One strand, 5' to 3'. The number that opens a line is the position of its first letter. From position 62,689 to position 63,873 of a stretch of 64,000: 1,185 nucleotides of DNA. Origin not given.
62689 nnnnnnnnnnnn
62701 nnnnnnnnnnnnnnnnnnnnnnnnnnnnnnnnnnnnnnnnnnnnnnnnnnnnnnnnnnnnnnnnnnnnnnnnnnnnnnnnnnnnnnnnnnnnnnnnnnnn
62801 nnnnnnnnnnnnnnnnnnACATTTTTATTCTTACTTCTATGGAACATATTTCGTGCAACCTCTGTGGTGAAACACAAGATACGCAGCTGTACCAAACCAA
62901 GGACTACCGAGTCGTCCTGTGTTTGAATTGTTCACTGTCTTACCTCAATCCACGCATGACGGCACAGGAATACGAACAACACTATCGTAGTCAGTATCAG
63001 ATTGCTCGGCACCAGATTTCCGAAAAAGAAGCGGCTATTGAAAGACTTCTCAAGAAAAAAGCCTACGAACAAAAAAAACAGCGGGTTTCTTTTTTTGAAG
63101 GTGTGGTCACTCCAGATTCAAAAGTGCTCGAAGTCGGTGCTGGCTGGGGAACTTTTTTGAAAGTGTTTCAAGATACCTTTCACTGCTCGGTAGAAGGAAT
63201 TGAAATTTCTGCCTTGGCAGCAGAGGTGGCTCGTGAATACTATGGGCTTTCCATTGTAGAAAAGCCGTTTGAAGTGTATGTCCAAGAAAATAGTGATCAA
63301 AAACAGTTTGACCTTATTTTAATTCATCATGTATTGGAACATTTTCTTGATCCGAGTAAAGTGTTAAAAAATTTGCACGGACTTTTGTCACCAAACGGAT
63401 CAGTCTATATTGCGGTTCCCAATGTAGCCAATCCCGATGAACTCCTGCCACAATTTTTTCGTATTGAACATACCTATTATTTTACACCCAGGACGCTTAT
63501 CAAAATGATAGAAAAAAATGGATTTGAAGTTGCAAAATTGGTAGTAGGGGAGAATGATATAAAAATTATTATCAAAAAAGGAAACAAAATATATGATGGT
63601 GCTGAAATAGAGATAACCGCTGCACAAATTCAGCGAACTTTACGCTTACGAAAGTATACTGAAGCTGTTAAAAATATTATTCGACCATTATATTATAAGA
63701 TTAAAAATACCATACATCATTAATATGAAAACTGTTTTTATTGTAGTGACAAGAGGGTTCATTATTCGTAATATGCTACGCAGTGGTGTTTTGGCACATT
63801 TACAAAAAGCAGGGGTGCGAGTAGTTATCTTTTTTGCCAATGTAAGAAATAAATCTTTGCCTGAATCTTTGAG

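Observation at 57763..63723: Candidate novel NDP-cyclitol / alcohol-phosphate decoration pathway built around a nucleotidyltransferase-DHQS-like cyclase fusion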

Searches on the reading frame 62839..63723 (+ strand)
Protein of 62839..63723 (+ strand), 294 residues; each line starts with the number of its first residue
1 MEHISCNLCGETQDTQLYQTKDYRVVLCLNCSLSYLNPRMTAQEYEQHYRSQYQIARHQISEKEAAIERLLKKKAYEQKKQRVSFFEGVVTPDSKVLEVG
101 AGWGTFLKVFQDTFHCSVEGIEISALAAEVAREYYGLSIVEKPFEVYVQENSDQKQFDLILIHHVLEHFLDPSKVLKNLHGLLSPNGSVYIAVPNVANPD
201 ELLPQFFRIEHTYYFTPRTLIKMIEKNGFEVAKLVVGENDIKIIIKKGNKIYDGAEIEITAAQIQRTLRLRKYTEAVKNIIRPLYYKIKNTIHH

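Call 3: search_protein_families(library=pfam, proteins=[window:62839-63723:+], max_evalue=0.01)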
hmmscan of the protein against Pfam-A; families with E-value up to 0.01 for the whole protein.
window:62839-63723:+ (294 aa): 10 families
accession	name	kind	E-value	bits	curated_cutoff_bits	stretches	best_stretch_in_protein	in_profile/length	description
PF13489.12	Methyltransf_23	-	5.7e-24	85.1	27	1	78-233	24-163/164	Methyltransferase domain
PF08242.18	Methyltransf_12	-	2e-14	54.5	30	1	97-188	1-97/98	Methyltransferase domain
PF08241.18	Methyltransf_11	-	4.5e-13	50.1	21.2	1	97-191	1-95/95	Methyltransferase domain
PF13649.12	Methyltransf_25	-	4.3e-11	43.8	27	1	96-187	1-97/97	Methyltransferase domain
PF13847.12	Methyltransf_31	-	8.7e-11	42.1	27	1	93-216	4-114/145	Methyltransferase domain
PF07021.18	MetW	-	7.2e-08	32.7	21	1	88-180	9-99/193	Methionine biosynthesis protein MetW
PF02353.26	CMAS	-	8.5e-06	25.7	27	1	80-170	50-141/273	Mycolic acid cyclopropane synthetase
PF05219.18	DREV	-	3.6e-05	23.4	26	1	93-193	95-188/265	DREV methyltransferase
PF17978.7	zf-RING_14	-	0.0052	17.6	26.6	1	2-79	7-88/91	RING/Ubox like zinc-binding domain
PF05175.20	MTS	-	0.0061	16.7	23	0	93-203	32-150/170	Methyltransferase small domain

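Call 4: search_protein_families(library=ncbifam, proteins=[window:62839-63723:+], max_evalue=0.01)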
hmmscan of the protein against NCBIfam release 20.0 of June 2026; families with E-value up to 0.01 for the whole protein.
window:62839-63723:+ (294 aa): 17 families
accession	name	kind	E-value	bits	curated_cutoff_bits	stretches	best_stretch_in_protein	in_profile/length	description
TIGR01983.1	UbiG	equivalog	1.8e-10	40.5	102.95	1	84-195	49-155/228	bifunctional 2-polyprenyl-6-hydroxyphenol methylase/3-demethylubiquinol 3-O-methyltransferase UbiG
TIGR02081.1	metW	equivalog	1.4e-09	37.7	189.5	1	88-179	9-98/194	methionine biosynthesis protein MetW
NF045667.1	MTase_DVU1556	equivalog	6.6e-08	32.3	155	1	90-231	20-162/213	DVU_1556 family methyltransferase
TIGR04345.1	ovoA_Cterm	equivalog_domain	5.4e-07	29.4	170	1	153-197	131-175/242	putative 4-mercaptohistidine N1-methyltransferase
NF008686.0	PRK11705.1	equivalog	6.3e-07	28.8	400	1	90-168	165-240/383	cyclopropane fatty acyl phospholipid synthase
NF041675.1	sarc_dimgly_tmase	equivalog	1.6e-06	28.3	550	1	80-230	54-211/278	sarcosine/dimethylglycine N-methyltransferase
TIGR03587.1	Pse_Me-ase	hypoth_equivalog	5e-06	26.8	112.05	1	80-191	28-138/204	pseudaminic acid biosynthesis-associated methylase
NF043040.1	corrin_prot_MT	hypoth_equivalog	8.4e-06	25.4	180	1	85-193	34-149/216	corrinoid protein-associated methyltransferase CpaM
TIGR02072.1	BioC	equivalog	9.8e-06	25.5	184.95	1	92-231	34-173/244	malonyl-ACP O-methyltransferase BioC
NF053839.1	CPFASynBruc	equivalog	0.00011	21.3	600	1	87-188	169-273/410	cyclopropane fatty acid synthase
NF008264.0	PRK11036.1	equivalog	0.00018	21.1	366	1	151-192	107-148/261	tRNA uridine 5-oxyacetic acid(34) methyltransferase CmoM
NF011530.0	PRK14968.1-4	equivalog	0.0002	20.8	243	1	89-162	36-105/202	putative methyltransferase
NF011650.0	PRK15068.1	equivalog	0.0024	16.8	209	1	95-235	125-274/324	tRNA 5-methoxyuridine(34)/uridine 5-oxyacetic acid(34) synthase CmoB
NF041943.1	GPPMT_Stmyces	equivalog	0.0025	17.7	400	1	71-133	57-118/272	geranyl diphosphate 2-C-methyltransferase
NF041650.1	nod_mtase_NodS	equivalog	0.0031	17.2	300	1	77-189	22-137/190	nodulation methyltransferase NodS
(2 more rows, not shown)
